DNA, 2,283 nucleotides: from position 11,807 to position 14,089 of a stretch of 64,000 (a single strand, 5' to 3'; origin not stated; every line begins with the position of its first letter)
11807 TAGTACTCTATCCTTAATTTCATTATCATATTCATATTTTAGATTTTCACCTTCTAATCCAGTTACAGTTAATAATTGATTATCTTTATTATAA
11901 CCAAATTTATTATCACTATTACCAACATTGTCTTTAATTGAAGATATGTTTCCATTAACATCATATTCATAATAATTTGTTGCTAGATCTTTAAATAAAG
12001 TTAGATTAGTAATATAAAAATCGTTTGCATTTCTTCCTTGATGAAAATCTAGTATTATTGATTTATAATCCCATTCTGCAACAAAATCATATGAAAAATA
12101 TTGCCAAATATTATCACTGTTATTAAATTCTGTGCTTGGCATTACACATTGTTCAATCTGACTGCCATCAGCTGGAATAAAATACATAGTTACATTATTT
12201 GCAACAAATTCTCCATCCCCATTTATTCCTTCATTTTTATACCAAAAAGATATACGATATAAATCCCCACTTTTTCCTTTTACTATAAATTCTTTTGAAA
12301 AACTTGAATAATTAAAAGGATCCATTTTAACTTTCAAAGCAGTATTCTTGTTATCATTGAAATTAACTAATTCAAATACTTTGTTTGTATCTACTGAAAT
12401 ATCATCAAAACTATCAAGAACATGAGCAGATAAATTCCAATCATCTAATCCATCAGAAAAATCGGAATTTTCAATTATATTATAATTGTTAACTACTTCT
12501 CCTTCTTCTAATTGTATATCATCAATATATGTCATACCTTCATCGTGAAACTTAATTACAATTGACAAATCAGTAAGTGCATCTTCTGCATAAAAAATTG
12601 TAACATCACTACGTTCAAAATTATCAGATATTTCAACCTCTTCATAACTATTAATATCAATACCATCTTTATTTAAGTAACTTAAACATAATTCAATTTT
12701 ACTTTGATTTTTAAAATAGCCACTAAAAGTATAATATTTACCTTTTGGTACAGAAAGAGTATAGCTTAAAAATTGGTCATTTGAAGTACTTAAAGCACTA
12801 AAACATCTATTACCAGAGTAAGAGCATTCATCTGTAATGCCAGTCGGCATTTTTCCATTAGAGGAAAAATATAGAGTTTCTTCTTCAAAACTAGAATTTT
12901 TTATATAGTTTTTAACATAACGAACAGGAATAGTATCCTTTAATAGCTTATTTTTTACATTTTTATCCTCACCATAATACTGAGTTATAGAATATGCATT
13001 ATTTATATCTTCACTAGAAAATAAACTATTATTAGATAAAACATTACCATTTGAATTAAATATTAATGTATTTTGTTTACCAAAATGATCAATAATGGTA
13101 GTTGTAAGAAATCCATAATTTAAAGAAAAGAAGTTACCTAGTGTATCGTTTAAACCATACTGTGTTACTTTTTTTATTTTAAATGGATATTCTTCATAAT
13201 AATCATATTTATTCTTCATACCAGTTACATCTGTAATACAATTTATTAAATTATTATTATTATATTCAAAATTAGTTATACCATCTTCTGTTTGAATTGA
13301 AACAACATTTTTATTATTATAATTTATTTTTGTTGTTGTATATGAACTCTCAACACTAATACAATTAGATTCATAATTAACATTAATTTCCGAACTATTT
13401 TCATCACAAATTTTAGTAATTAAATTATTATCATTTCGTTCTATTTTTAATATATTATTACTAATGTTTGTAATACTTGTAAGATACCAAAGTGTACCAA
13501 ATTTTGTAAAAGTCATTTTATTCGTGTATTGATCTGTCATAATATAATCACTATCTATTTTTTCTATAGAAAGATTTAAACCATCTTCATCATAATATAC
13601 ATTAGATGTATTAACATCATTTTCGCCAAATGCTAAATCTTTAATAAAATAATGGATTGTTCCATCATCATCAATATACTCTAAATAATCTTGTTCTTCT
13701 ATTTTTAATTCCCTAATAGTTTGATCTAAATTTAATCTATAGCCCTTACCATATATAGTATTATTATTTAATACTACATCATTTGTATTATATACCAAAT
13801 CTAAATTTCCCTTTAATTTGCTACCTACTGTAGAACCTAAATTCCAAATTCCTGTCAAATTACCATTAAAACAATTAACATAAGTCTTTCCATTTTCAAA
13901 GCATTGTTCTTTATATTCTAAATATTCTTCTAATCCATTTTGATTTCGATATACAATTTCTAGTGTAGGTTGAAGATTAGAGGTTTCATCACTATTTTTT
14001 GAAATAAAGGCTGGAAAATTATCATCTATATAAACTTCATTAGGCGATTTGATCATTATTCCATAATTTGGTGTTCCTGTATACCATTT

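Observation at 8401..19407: RHS polymorphic toxin operon fused to a phage-derived holin / signal-less lysin / tail-collar module: candidate dedicated release system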

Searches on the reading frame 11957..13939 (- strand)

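Call 41: search_protein_families(library=pfam, proteins=[window:11957-13939:-], max_evalue=1)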
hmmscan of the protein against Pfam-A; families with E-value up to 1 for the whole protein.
window:11957-13939:- (661 aa): 3 families
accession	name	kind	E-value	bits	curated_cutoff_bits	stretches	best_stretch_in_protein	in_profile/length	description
PF20074.4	DUF6470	-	0.12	12.5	28.9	1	161-230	89-154/178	Family of unknown function (DUF6470)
PF20148.4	DUF6531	-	0.13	13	24.1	1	46-98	28-74/74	Domain of unknown function (DUF6531)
PF19127.6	Choline_bind_3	-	0.2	12.1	27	0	353-369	9-25/47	Choline-binding repeat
